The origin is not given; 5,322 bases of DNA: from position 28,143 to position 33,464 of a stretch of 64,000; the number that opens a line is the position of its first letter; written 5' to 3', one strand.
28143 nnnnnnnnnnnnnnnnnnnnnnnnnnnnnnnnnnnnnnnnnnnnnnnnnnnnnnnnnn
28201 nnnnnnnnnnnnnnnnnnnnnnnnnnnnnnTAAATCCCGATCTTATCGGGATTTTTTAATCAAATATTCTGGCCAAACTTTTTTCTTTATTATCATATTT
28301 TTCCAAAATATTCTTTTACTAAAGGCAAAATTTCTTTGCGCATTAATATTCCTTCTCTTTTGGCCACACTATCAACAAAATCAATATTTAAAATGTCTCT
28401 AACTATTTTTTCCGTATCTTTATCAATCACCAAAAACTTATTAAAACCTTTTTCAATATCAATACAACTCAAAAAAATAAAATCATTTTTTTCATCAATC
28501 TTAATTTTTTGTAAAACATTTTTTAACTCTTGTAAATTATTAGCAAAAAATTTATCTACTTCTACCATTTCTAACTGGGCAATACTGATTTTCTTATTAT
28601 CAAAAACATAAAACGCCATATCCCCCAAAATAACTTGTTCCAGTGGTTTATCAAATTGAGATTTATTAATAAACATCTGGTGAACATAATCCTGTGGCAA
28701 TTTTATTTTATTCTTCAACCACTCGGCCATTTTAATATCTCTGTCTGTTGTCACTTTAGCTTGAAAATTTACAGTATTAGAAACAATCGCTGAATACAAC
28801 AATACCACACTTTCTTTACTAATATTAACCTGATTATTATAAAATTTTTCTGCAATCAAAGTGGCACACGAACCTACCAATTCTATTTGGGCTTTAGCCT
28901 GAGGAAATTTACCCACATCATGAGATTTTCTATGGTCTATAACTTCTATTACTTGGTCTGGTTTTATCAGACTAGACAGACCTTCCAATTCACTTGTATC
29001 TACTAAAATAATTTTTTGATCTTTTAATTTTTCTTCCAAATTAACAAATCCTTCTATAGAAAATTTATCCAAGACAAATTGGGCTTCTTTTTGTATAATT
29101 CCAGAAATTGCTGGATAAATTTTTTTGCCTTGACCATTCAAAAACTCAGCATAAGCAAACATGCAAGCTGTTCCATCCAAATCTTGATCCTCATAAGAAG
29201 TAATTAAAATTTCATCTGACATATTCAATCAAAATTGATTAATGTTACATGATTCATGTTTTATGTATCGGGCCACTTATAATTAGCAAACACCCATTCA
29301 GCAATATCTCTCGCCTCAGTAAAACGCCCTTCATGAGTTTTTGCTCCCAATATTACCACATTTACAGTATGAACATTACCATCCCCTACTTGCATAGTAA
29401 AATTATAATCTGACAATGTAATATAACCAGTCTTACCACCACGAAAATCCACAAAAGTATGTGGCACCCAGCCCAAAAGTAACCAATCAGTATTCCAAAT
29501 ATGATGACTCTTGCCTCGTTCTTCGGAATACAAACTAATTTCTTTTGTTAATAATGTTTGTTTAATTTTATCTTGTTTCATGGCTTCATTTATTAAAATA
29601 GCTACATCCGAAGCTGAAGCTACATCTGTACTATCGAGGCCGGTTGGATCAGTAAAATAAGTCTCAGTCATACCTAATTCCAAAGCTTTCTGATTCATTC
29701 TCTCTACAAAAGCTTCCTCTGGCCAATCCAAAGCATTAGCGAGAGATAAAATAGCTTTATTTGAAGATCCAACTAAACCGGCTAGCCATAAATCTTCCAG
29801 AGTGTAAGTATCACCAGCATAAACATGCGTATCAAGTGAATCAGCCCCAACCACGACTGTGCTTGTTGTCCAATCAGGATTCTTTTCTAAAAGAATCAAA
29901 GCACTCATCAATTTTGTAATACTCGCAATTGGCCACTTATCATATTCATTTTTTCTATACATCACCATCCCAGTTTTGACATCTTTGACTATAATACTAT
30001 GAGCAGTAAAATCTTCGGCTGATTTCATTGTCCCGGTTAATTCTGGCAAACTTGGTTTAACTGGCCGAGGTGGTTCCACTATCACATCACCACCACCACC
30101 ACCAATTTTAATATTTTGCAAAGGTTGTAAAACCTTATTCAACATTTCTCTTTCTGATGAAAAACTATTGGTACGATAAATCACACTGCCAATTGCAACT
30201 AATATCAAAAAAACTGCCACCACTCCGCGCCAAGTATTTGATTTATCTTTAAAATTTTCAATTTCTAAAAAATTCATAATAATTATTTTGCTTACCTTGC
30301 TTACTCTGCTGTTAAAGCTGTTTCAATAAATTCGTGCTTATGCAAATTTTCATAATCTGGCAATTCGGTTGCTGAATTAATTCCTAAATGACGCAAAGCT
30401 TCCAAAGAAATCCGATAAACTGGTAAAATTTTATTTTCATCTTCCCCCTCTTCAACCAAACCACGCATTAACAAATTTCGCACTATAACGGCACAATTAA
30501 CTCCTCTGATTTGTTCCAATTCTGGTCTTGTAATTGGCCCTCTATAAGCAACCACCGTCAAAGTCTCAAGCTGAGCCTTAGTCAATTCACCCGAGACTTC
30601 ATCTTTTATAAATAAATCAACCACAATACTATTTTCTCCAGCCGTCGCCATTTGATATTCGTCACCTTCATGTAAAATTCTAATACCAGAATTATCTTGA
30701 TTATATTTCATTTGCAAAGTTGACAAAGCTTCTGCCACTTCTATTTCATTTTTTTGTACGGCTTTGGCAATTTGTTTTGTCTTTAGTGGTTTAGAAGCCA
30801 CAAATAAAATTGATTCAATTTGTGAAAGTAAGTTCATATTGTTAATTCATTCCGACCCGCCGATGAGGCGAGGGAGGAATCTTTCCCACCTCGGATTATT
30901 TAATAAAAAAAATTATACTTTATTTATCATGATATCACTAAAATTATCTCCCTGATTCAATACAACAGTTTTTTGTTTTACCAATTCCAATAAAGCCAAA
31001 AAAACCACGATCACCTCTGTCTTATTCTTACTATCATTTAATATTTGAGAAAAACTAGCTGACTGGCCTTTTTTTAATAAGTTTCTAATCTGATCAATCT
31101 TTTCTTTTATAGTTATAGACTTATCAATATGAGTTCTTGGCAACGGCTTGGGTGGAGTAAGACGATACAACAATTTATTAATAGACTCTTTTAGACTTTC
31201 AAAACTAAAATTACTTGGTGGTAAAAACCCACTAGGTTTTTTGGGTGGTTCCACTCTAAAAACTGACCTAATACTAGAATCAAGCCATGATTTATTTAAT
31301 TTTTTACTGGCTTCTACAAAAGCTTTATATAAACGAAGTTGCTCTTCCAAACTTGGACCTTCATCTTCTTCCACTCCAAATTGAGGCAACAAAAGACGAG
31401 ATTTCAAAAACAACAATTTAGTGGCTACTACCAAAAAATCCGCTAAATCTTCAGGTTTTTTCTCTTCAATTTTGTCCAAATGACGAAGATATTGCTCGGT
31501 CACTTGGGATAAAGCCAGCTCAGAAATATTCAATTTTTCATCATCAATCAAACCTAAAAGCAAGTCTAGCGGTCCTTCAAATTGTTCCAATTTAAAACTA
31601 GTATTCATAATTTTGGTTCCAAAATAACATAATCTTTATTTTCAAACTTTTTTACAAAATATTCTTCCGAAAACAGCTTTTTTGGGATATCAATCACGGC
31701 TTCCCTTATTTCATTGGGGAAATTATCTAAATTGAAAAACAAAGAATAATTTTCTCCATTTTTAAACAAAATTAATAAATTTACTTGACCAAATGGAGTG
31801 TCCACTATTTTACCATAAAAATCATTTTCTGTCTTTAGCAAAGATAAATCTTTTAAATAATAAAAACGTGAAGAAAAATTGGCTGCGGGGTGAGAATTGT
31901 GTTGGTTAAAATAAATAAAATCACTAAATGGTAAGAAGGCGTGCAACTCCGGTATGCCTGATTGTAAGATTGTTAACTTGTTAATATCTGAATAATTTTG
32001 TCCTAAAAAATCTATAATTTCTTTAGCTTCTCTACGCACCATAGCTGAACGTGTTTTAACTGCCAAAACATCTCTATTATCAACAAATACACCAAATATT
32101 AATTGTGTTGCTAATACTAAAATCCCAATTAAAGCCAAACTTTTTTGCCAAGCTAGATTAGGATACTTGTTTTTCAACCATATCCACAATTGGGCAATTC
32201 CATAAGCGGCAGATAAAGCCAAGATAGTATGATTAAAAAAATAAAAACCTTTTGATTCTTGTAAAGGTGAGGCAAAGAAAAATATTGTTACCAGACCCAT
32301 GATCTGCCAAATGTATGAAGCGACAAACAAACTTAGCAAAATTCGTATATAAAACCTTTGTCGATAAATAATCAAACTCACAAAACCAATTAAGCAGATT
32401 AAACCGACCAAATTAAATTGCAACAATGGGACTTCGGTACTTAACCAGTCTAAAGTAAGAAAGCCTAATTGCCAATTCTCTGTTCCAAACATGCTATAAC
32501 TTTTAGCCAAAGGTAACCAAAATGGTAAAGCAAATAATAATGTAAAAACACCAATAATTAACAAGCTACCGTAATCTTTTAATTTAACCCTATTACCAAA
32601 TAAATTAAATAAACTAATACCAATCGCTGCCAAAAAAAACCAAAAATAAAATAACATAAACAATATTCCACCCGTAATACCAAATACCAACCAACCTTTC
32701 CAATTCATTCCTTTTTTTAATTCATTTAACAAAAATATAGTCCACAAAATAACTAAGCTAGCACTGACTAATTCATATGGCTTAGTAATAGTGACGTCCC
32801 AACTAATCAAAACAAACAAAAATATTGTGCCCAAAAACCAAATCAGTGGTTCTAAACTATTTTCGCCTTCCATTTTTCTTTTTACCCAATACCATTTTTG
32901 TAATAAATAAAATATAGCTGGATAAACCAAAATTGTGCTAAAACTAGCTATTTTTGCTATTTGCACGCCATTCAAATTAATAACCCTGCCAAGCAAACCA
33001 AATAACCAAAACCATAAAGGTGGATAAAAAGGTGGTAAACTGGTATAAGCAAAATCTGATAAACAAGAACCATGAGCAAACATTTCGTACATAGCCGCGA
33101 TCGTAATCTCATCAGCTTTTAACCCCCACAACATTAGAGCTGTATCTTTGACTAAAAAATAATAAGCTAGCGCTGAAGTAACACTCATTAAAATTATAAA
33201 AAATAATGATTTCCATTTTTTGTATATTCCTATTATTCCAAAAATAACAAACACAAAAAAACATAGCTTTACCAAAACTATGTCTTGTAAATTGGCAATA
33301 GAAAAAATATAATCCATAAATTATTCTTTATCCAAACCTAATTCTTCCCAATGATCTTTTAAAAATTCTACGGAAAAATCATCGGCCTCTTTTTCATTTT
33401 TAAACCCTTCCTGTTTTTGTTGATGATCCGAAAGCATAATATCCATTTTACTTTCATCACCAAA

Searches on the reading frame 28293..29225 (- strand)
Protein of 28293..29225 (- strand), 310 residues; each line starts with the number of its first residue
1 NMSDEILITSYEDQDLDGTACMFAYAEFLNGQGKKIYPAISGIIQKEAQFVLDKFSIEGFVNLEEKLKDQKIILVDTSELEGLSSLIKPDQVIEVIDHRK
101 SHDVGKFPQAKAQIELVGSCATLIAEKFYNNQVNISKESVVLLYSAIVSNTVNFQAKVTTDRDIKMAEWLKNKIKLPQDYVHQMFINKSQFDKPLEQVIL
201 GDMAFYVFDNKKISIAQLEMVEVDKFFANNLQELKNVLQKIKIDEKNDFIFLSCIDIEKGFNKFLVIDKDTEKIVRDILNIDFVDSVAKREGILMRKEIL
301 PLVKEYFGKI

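Call 28: search_protein_families(library=pfam, proteins=[window:28293-29225:-], max_evalue=0.01)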
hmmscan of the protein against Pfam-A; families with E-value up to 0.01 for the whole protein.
window:28293-29225:- (310 aa): 3 families
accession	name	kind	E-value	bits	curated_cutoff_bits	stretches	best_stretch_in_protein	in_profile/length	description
PF01368.27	DHH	-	6.3e-08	33.4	28.1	1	6-147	2-125/125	DHH family, N-terminal domain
PF02833.19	DHHA2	-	1.4e-06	29.2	27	1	183-305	2-125/126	DHHA2 domain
PF10474.15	Syndetin_C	-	0.0036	17.4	38.4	1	123-197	38-110/234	Syndetin, C-terminal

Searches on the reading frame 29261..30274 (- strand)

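Call 28: search_protein_families(library=pfam, proteins=[window:29261-30274:-], max_evalue=0.01)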
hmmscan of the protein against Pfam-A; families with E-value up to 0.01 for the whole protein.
window:29261-30274:- (337 aa): 2 families
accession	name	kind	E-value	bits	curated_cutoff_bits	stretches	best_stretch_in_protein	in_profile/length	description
PF00768.25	Peptidase_S11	-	7.5e-39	134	27.6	1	83-312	4-238/239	D-alanyl-D-alanine carboxypeptidase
PF13354.11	Beta-lactamase2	-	0.001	18.9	22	1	93-228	1-143/214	Beta-lactamase enzyme family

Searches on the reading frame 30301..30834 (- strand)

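Call 28: search_protein_families(library=pfam, proteins=[window:30301-30834:-], max_evalue=0.01)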
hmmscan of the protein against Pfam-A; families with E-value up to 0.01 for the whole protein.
window:30301-30834:- (177 aa): 1 family
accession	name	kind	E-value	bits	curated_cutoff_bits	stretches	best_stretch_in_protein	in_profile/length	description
PF04079.22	SMC_ScpB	-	4.2e-39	134.1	27.4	1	5-160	2-159/160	Segregation and condensation complex subunit ScpB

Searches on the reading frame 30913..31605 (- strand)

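Call 28: search_protein_families(library=pfam, proteins=[window:30913-31605:-], max_evalue=0.01)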
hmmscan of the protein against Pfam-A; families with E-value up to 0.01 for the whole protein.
window:30913-31605:- (230 aa): 3 families
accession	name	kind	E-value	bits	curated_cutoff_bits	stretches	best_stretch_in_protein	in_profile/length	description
PF02616.19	SMC_ScpA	-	2.6e-21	77.1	24.6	2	143-228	139-230/232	Segregation and condensation protein ScpA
PF16858.11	CNDH2_C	-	0.0022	18.4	32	1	173-223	60-109/130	Condensin II complex subunit CAP-H2 or CNDH2, C-terminal wHTH domain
PF04824.21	Rad21_Rec8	-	0.0053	16.5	22.7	1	180-228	3-50/55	Conserved region of Rad21 / Rec8 like protein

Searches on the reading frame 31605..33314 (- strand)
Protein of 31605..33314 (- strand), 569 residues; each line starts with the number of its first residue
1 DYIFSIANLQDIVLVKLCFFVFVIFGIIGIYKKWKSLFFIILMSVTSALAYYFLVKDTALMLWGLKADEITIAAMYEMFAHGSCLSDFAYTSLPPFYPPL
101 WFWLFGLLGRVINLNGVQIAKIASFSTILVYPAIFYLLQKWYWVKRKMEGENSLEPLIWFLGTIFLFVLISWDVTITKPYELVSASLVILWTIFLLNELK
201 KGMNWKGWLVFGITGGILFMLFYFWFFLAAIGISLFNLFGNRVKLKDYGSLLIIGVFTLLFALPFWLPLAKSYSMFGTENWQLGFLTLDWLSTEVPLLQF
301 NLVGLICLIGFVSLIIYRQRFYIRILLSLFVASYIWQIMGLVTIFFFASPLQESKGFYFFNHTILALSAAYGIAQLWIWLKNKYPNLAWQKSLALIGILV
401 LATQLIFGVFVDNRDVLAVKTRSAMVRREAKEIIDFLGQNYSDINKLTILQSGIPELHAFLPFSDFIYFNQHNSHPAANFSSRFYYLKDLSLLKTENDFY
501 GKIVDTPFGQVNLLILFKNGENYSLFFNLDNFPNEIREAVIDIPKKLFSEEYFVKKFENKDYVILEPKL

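Call 28: search_protein_families(library=pfam, proteins=[window:31605-33314:-], max_evalue=0.01)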
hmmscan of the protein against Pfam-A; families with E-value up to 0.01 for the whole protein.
window:31605-33314:- (569 aa): 2 families
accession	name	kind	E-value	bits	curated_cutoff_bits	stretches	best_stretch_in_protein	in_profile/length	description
PF12250.14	AftA_N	-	2.2e-14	53.5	26.7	1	19-343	46-365/429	Arabinofuranosyltransferase N terminal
PF12249.13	AftA_C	-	4.7e-05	23.6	25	1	433-554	37-165/177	Arabinofuranosyltransferase A C terminal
